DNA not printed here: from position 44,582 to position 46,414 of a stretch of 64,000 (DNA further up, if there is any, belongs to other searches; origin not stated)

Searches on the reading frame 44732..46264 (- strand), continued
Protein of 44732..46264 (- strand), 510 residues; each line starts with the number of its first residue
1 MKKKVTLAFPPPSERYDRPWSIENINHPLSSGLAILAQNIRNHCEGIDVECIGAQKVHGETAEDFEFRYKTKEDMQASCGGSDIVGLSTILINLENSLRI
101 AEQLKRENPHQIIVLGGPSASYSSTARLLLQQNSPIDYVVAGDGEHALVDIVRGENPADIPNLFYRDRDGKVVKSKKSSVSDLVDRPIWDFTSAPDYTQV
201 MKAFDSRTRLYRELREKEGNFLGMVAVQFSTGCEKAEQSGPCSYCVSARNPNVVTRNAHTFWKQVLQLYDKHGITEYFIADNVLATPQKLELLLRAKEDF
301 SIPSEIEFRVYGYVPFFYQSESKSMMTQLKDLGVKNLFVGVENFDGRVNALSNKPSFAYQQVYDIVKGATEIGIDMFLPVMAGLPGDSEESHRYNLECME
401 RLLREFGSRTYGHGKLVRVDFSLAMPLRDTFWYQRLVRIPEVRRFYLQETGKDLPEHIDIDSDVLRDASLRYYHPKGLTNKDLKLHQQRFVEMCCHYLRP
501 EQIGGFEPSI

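Call 23: search_protein_families(library=ncbifam, proteins=[L001:7527-8624:-, L006:2553-3698:+, L008:2363-3391:+, L009:1961-2992:+, L010:4127-5251:+, L003:7597-8730:+, L009:3024-4067:+, L005:1099-1839:-, L001:4031-4888:-], max_evalue=0.001)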
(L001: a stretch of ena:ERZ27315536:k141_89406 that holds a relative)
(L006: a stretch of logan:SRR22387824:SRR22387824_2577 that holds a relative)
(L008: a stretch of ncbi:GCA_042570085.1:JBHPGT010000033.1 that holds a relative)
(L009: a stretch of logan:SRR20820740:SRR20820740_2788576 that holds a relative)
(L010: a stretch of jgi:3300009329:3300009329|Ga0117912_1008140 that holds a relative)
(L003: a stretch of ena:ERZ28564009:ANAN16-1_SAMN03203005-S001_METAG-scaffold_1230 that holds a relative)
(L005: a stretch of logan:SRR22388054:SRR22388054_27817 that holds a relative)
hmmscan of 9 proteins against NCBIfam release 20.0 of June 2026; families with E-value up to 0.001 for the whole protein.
L001:7527-8624:- (365 aa): 40 families (the best 25 are shown)
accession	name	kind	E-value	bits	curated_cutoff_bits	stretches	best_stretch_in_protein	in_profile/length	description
TIGR04084.1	rSAM_AF0577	subfamily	8.5e-91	304.5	225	1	2-358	4-339/347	TIGR04084 family radical SAM/SPASM domain-containing protein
NF047865.1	rSAM_PapB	equivalog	2.4e-31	109.2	340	1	1-310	9-322/330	PapB family radical SAM/SPASM ranthipeptide maturase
TIGR03906.1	quino_hemo_SAM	equivalog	8.6e-23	80.7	453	1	2-326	101-437/467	quinohemoprotein amine dehydrogenase maturation protein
NF041707.1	rSAM_YhhB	equivalog_domain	4.3e-21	75.2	445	1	2-335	9-364/369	cyclophane-forming radical SAM/SPASM peptide maturase YhhB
NF041298.1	rSAM_mat_DynA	equivalog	3.5e-18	65.7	450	1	2-335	8-352/356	dynobactin maturation radical SAM/SPASM protein DynA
TIGR04064.1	rSAM_nif11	equivalog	3.1e-17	62.4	518.7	1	2-310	85-406/459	nif11-like peptide radical SAM maturase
TIGR03974.1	rSAM_six_Cys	equivalog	3.9e-16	59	425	1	3-310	105-422/451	thioether cross-link-forming SCIFF peptide maturase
TIGR04163.1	rSAM_cobopep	equivalog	1.4e-15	57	375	1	2-307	71-390/428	peptide-modifying radical SAM enzyme CbpB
NF038283.1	viperin_w_prok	equivalog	1.3e-13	50.7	180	1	1-132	8-137/281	viperin family antiviral radical SAM protein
TIGR03942.1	sulfatase_rSAM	equivalog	3.4e-13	49.4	349.45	1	3-339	9-360/363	anaerobic sulfatase maturase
NF033640.1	N_Twi_rSAM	subfamily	1.3e-11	44.3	170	1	4-230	120-360/398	twitch domain-containing radical SAM protein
TIGR04068.1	rSAM_ocin_clost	equivalog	1.5e-11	43.8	500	1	2-222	91-320/462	Cys-rich peptide radical SAM maturase CcpM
TIGR04280.1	geopep_mat_rSAM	hypoth_equivalog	2e-11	43.6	400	1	2-311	91-399/428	geopeptide radical SAM maturase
NF050035.1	rSAM_WgK_link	exception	2.3e-11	43.3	650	1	1-165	15-170/367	radical SAM/SPASM peptide maturase WgkB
TIGR04148.1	GG_samocin_CFB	equivalog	2.4e-11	43.5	300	1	2-139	24-174/411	radical SAM peptide maturase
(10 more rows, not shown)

L006:2553-3698:+ (381 aa): 26 families (the best 25 are shown)
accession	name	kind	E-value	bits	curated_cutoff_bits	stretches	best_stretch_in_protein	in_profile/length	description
NF045574.1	sacti_mat_StsB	exception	1.6e-12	47.1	625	1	83-180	96-189/466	StsB family radical SAM/SPASM domain sactipeptide maturase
TIGR04317.1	W_rSAM_matur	equivalog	2e-12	46.9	380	1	84-185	5-104/349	tungsten cofactor oxidoreductase radical SAM maturase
TIGR04055.1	rSAM_NirJ2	equivalog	4.3e-12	46.2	500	1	87-301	4-193/326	putative heme d1 biosynthesis radical SAM protein NirJ2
TIGR04546.1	rSAM_ahbC_deAc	equivalog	6.7e-11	41.6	650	1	67-180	28-132/390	12,18-didecarboxysiroheme deacetylase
NF001199.0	PRK00164.2-1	equivalog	9.5e-11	41.4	231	1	78-292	7-197/308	GTP 3',8-cyclase MoaA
TIGR04545.1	rSAM_ahbD_hemeb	equivalog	1.4e-10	41.2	500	1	86-175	3-89/339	heme b synthase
TIGR02668.1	moaA_archaeal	equivalog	2.2e-10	40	325.25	1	79-289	6-193/303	GTP 3',8-cyclase MoaA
TIGR02666.1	moaA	equivalog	7.4e-10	38.3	284.05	1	82-290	9-200/336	GTP 3',8-cyclase MoaA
NF038283.1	viperin_w_prok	equivalog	2.6e-09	36.7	180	1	88-175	7-98/281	viperin family antiviral radical SAM protein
TIGR04054.1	rSAM_NirJ1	equivalog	6.6e-09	34.9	650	1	84-183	37-134/387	putative heme d1 biosynthesis radical SAM protein NirJ1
TIGR04051.1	rSAM_NirJ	equivalog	1.6e-08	33.9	515.45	1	88-175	7-91/354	heme d1 biosynthesis radical SAM protein NirJ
TIGR04347.1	pseudo_SAM_Halo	equivalog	2.3e-08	33.7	525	1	75-188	32-141/390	TIGR04347 family pseudo-SAM/SPASM protein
NF045646.2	rSAM_Se_TrsS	equivalog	3e-08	32.6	490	1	86-182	89-183/441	radical SAM (seleno)protein TrsS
TIGR04403.1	rSAM_skfB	equivalog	3.1e-08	32.8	300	0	235-301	229-297/402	sporulation killing factor system radical SAM maturase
NF045702.1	rSAM_GDGT_ether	equivalog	3.9e-08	32.4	450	1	79-272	83-255/486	tetraether lipid synthase Tes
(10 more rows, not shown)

L008:2363-3391:+ (342 aa): 31 families (the best 25 are shown)
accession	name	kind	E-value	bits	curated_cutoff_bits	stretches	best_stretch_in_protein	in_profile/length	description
TIGR04317.1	W_rSAM_matur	equivalog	1.3e-17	63.9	380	1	22-296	3-262/349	tungsten cofactor oxidoreductase radical SAM maturase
NF045574.1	sacti_mat_StsB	exception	2.9e-14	52.8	625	1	16-119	89-190/466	StsB family radical SAM/SPASM domain sactipeptide maturase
TIGR02668.1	moaA_archaeal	equivalog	2.5e-12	46.4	325.25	1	25-108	12-95/303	GTP 3',8-cyclase MoaA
TIGR02666.1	moaA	equivalog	3.8e-12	45.8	284.05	1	27-251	14-223/336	GTP 3',8-cyclase MoaA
NF001199.0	PRK00164.2-1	equivalog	4.9e-12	45.6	231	1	24-231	13-198/308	GTP 3',8-cyclase MoaA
TIGR02109.1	PQQ_syn_pqqE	equivalog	8.8e-12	44.6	381.35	1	25-293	9-261/358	pyrroloquinoline quinone biosynthesis protein PqqE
TIGR04055.1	rSAM_NirJ2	equivalog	1.6e-11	44.4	500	1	30-305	7-267/326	putative heme d1 biosynthesis radical SAM protein NirJ2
TIGR04347.1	pseudo_SAM_Halo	equivalog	1.7e-11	44.1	525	1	24-254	39-246/390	TIGR04347 family pseudo-SAM/SPASM protein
TIGR04054.1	rSAM_NirJ1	equivalog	4.6e-10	38.7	650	1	25-259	38-251/387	putative heme d1 biosynthesis radical SAM protein NirJ1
NF045646.2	rSAM_Se_TrsS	equivalog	3.6e-09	35.7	490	1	25-211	88-254/441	radical SAM (seleno)protein TrsS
NF038283.1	viperin_w_prok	equivalog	7.2e-09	35.2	180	1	29-200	8-169/281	viperin family antiviral radical SAM protein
TIGR04051.1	rSAM_NirJ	equivalog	1.2e-08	34.3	515.45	1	31-264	10-219/354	heme d1 biosynthesis radical SAM protein NirJ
TIGR04545.1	rSAM_ahbD_hemeb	equivalog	2e-08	34.1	500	1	27-244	4-198/339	heme b synthase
NF041298.1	rSAM_mat_DynA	equivalog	4.2e-07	29.3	450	1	30-304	8-284/356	dynobactin maturation radical SAM/SPASM protein DynA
NF047865.1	rSAM_PapB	equivalog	4.6e-07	29.4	340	1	22-88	2-71/330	PapB family radical SAM/SPASM ranthipeptide maturase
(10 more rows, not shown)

L009:1961-2992:+ (343 aa): 37 families (the best 25 are shown)
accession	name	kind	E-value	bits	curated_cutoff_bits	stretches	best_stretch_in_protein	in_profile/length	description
TIGR04317.1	W_rSAM_matur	equivalog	5e-25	88.4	380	1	34-319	5-292/349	tungsten cofactor oxidoreductase radical SAM maturase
TIGR04545.1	rSAM_ahbD_hemeb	equivalog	5.4e-22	78.7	500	1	42-320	9-289/339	heme b synthase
TIGR04055.1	rSAM_NirJ2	equivalog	2.2e-21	76.7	500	1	39-327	6-282/326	putative heme d1 biosynthesis radical SAM protein NirJ2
TIGR04251.1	SCM_rSAM_ScmF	equivalog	1e-18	67.9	400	1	34-214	5-185/353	SynChlorMet cassette radical SAM/SPASM protein ScmF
TIGR03962.1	mycofact_rSAM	equivalog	3.5e-17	62.6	265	1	42-241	21-215/339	mycofactocin radical SAM maturase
TIGR04054.1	rSAM_NirJ1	equivalog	7e-17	61.1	650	1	39-197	42-196/387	putative heme d1 biosynthesis radical SAM protein NirJ1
TIGR04347.1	pseudo_SAM_Halo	equivalog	3.9e-15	56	525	1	39-240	44-240/390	TIGR04347 family pseudo-SAM/SPASM protein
TIGR04311.1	rSAM_Geo_metal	subfamily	3.6e-14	52.6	400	1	34-244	4-220/423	radical SAM/SPASM family putative metalloenzyme maturase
TIGR02666.1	moaA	equivalog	6.9e-14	51.5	284.05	1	40-271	17-255/336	GTP 3',8-cyclase MoaA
NF045574.1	sacti_mat_StsB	exception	9.8e-14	51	625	1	42-200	105-258/466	StsB family radical SAM/SPASM domain sactipeptide maturase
TIGR02668.1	moaA_archaeal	equivalog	1.5e-13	50.4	325.25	1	37-310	14-277/303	GTP 3',8-cyclase MoaA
TIGR04546.1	rSAM_ahbC_deAc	equivalog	2.4e-13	49.6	650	1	40-198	46-200/390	12,18-didecarboxysiroheme deacetylase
TIGR04051.1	rSAM_NirJ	equivalog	2.7e-13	49.6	515.45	1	42-211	11-176/354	heme d1 biosynthesis radical SAM protein NirJ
NF001199.0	PRK00164.2-1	equivalog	8.7e-13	48.1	231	1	37-305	16-274/308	GTP 3',8-cyclase MoaA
TIGR04053.2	TIGR04053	equivalog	5.9e-12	45.5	395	1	42-255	17-228/366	TIGR04053 family radical SAM/SPASM domain-containing protein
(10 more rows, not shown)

L010:4127-5251:+ (374 aa): 27 families (the best 25 are shown)
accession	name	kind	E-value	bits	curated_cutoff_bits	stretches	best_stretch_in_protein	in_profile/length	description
TIGR04054.1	rSAM_NirJ1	equivalog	2.5e-12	46.1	650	1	67-172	30-137/387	putative heme d1 biosynthesis radical SAM protein NirJ1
NF045574.1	sacti_mat_StsB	exception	2.6e-12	46.4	625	1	68-164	91-187/466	StsB family radical SAM/SPASM domain sactipeptide maturase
TIGR04055.1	rSAM_NirJ2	equivalog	5.2e-12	45.9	500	1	76-174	3-102/326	putative heme d1 biosynthesis radical SAM protein NirJ2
TIGR04317.1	W_rSAM_matur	equivalog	3.4e-11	42.9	380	1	75-173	6-106/349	tungsten cofactor oxidoreductase radical SAM maturase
TIGR02668.1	moaA_archaeal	equivalog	3.5e-11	42.6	325.25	1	71-171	8-110/303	GTP 3',8-cyclase MoaA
NF001199.0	PRK00164.2-1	equivalog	2.1e-10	40.2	231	1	68-173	7-114/308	GTP 3',8-cyclase MoaA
TIGR04347.1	pseudo_SAM_Halo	equivalog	2.6e-10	40.1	525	1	47-171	14-138/390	TIGR04347 family pseudo-SAM/SPASM protein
TIGR02666.1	moaA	equivalog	3.7e-09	36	284.05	1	81-174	18-119/336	GTP 3',8-cyclase MoaA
TIGR04546.1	rSAM_ahbC_deAc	equivalog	4.6e-09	35.6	650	1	75-171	41-139/390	12,18-didecarboxysiroheme deacetylase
TIGR04545.1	rSAM_ahbD_hemeb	equivalog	1.9e-08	34.2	500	1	77-172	4-101/339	heme b synthase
TIGR04303.1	GeoRSP_rSAM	equivalog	4.3e-08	33.1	400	1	73-167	5-98/325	GeoRSP system radical SAM/SPASM protein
NF038283.1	viperin_w_prok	equivalog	4.6e-08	32.6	180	1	75-161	4-98/281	viperin family antiviral radical SAM protein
NF045702.1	rSAM_GDGT_ether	equivalog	5.8e-08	31.8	450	1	78-257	91-254/486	tetraether lipid synthase Tes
TIGR02109.1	PQQ_syn_pqqE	equivalog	6.6e-08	31.9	381.35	1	78-170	12-106/358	pyrroloquinoline quinone biosynthesis protein PqqE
TIGR04051.1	rSAM_NirJ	equivalog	4.5e-07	29.2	515.45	1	75-161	4-91/354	heme d1 biosynthesis radical SAM protein NirJ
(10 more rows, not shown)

L003:7597-8730:+ (377 aa): 16 families
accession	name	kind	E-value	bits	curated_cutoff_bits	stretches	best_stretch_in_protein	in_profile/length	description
NF047684.1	TeichurnBiosyTuaC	equivalog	3.2e-21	75.7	550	1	106-356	129-373/391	teichuronic acid biosynthesis protein TuaC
TIGR04063.1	stp3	hypoth_equivalog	6.2e-20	71.4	442.05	1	85-334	92-359/397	TIGR04063 family PEP-CTERM/XrtA system glycosyltransferase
NF007640.0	PRK10307.1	subfamily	2.1e-17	63.2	276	1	132-331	162-368/411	WcaI family glycosyltransferase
TIGR04047.1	MSMEG_0565_glyc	hypoth_equivalog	7.6e-16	58.2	259.85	1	125-353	122-364/373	MSMEG_0565 family glycosyltransferase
TIGR03449.1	mycothiol_MshA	equivalog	1.2e-15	57.4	462.5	1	161-333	187-367/406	D-inositol-3-phosphate glycosyltransferase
NF053787.1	GlcN_PG_synth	equivalog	2.4e-15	56.3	480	1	141-335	143-326/361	N-acetylglucosaminyl phosphatidylglycerol synthase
NF047676.1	TeichurnBiosyTuaH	equivalog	2.3e-14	53.1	550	1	134-302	151-321/384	teichuronic acid biosynthesis protein TuaH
TIGR03999.1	thiol_BshA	equivalog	1.5e-13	50.4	273.7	1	25-330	19-333/375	N-acetyl-alpha-D-glucosaminyl L-malate synthase BshA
TIGR04157.1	glyco_rSAM_CFB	subfamily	2.4e-11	43.3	400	1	136-301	164-331/406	TIGR04157 family glycosyltransferase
TIGR03088.1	stp2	hypoth_equivalog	8.6e-11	41.5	409.05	1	162-334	160-337/374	TIGR03088 family PEP-CTERM/XrtA system glycosyltransferase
TIGR02149.1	glgA_Coryne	subfamily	1.4e-10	40.8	302.4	1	134-308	137-321/391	glycogen synthase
NF038298.1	EPS_HpsO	equivalog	4.9e-08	32.1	575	1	166-310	173-328/388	hormogonium polysaccharide biosynthesis glycosyltransferase HpsO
NF041876.1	EPS_EpsE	equivalog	9.3e-08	31.7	400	1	154-333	178-359/389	exopolysaccharide biosynthesis GT4 family glycosyltransferase EpsE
TIGR04007.1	wcaI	equivalog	3.6e-07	29.2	800.45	1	133-313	165-353/407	colanic acid biosynthesis glycosyltransferase WcaI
NF012028.0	PRK15484.1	subfamily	1.9e-05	23.9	618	1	161-334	160-343/380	lipopolysaccharide N-acetylglucosaminyltransferase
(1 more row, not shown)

L009:3024-4067:+ (348 aa): 19 families
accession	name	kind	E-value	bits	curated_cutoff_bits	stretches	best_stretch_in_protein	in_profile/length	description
NF052623.1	Npun_F2552_fam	equivalog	2.5e-66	224.2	500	1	3-298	3-302/314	Npun_F2552 family protein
NF038196.1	ferrodoxin_EFR1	subfamily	1e-08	35.6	75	1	257-346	133-220/242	EFR1 family ferrodoxin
NF045874.1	Vhu_polyferre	exception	1.6e-07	30.4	600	1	301-347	120-166/381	F420-non-reducing hydrogenase associated-polyferredoxin VhuB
TIGR02700.1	flavo_MJ0208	hypoth_equivalog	9.5e-07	28.3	251.35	1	309-348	148-187/234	dihydromethanopterin reductase (acceptor)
NF010366.0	PRK13795.1-1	equivalog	5.5e-06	24.8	745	1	249-347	551-645/667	hypothetical protein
NF010367.0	PRK13795.1-2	equivalog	2.4e-05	23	456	1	218-347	467-576/584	hypothetical protein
TIGR04105.1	FeFe_hydrog_B1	subfamily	3.3e-05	22.7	450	1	303-347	105-151/462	monomeric [FeFe] hydrogenase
NF043039.1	HgcAB_like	equivalog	4.8e-05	23.1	285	1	301-346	292-340/350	HgcAB-like fusion protein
NF058577.1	FdxA_fam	equivalog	5.8e-05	23.2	65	1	306-347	4-45/52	4Fe-4S ferredoxin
TIGR03294.1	FrhG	equivalog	0.0001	22.1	245.5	1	309-347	174-212/228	coenzyme F420 hydrogenase subunit gamma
NF010368.0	PRK13795.1-3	equivalog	0.00016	20.1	588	1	310-346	588-623/635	hypothetical protein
NF040864.1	HgcB_ferredoxin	equivalog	0.0002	21.1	99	1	310-347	15-53/93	mercury methylation ferredoxin HgcB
TIGR04041.1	activase_YjjW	hypoth_equivalog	0.0003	20.3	250.2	1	308-346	40-78/276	YjjW family glycine radical enzyme activase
NF005504.0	PRK07118.1-3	equivalog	0.0003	20.2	437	1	310-347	220-257/293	Fe-S cluster domain-containing protein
NF010369.0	PRK13795.1-4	equivalog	0.00039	18.7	1086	1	218-347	487-616/633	hypothetical protein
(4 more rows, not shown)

L005:1099-1839:- (246 aa): 0 families

L001:4031-4888:- (285 aa): 0 families

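Call 28: find_related_loci(query=A1, collection=genome_contigs, flank=6000)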
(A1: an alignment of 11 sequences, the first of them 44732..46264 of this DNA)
Query A1 (510 aa) in genome_contigs; peptide patterns used: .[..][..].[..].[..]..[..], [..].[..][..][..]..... (x = any residue, [..] = any of these).
600 stretches matched a pattern (row limit reached: there are more); 353 encode a relative of the query (tblastn E <= 1e-3); the best 80 are kept; 80 distinct loci.
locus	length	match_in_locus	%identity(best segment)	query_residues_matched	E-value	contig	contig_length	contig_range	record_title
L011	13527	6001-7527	51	1-510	1e-177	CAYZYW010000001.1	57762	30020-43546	MAG TPA_asm: Candidatus Woesearchaeota archaeon isolate SRP104257_co1_123 genome assembly, contig: NODE_107_length_57762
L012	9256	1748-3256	44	4-507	2e-141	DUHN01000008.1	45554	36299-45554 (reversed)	MAG TPA_asm: Candidatus Woesearchaeota archaeon isolate UBA12027 contig_417, whole genome shotgun sequence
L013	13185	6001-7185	28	28-461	1e-42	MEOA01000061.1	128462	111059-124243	MAG: Bacteroidetes bacterium GWE2_42_24 gwe2_scaffold_83, whole genome shotgun sequence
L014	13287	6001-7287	28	4-473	1e-42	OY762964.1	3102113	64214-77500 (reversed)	MAG: Candidatus Cloacimonadales bacterium isolate 57ec6573-a0d6-49b6-aec6-ad859c22534b genome assembly, chromosome: 1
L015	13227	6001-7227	28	3-467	3e-35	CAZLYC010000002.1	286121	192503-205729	MAG TPA_asm: uncultured Methanosarcinales archaeon isolate SRP319275_co4_32 genome assembly, contig: NODE_16_length_2861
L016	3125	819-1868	30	73-449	2e-35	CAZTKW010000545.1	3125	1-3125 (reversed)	MAG TPA_asm: uncultured Pirellulales bacterium isolate SRP214966_co5_288 genome assembly, contig: NODE_41897_length_3125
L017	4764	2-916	28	88-436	4e-30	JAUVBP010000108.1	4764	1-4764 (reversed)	MAG: Candidatus Woesearchaeota archaeon isolate CSMAG_248 CSMAG_248_k127_7747744_length_4764_cov_17.0000, whole genome s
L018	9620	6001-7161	26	1-446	1e-26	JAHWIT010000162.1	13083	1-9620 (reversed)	MAG: Candidatus Woesearchaeota archaeon isolate YT3_932 k127_68865301, whole genome shotgun sequence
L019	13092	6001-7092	23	81-473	5e-25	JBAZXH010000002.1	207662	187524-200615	MAG: Candidatus Pacearchaeota archaeon isolate SO_2017_GW1_51 NODE_495_length_207662_cov_4.882208_OW334_2017, whole geno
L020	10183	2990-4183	26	4-449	7e-24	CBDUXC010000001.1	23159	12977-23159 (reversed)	MAG TPA_asm: uncultured bacterium isolate SRR22302368_concoct_134 genome assembly, contig: ERZ25747235.592, whole genome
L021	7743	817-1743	28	82-427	2e-22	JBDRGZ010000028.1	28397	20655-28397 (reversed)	MAG: Patescibacteria group bacterium isolate MEGAHIT-group-1.476 k141_13506621, whole genome shotgun sequence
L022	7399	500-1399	28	82-404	3e-22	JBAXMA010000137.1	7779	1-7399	MAG: bacterium isolate ELA441 MAG441_137, whole genome shotgun sequence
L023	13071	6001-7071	23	5-397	5e-20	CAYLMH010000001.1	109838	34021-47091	MAG TPA_asm: uncultured Methanosarcinales archaeon isolate binchicken_co125_1075 genome assembly, contig: NODE_378_lengt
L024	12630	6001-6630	32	4-245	9e-20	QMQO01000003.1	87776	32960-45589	MAG: Candidatus Woesearchaeota archaeon isolate B72_G16 B72_Guay16_scaffold_00033, whole genome shotgun sequence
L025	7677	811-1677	28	83-391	1e-19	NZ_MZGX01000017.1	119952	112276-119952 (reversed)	Ruminiclostridium hungatei strain DSM 14427 CLHUN_contig000017, whole genome shotgun sequence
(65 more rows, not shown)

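Call 51: search_protein_representatives(alignment_id=A1)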
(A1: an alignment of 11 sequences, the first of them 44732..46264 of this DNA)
Query: 11 sequences, 510 profile positions. Proteins with E-value up to 0.001 (for the whole library): 32726; up to 1e-10: 9870; up to 1e-30: 178. The best 150 are listed.
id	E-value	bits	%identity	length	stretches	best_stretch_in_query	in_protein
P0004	7.8e-259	875.6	-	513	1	1-508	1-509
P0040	2.3e-139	481.5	-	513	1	2-506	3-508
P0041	7.8e-131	453.3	-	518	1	1-501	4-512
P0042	1.3e-106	373.5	-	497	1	2-504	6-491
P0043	1.5e-105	369.9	-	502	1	1-492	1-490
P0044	4.9e-101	355.0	-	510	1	1-507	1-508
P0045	2.8e-98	345.9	-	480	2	173-506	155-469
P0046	1.9e-97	343.2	-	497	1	2-503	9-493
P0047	3.5e-96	339.0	-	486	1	2-505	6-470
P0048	2.2e-92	326.5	-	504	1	1-505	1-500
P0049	1.1e-89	317.6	-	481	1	1-507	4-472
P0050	7.2e-88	311.6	-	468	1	2-504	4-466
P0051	4.3e-84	299.1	-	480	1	1-473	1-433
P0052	1.2e-82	294.4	-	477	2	80-485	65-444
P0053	4.0e-81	289.3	-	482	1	2-502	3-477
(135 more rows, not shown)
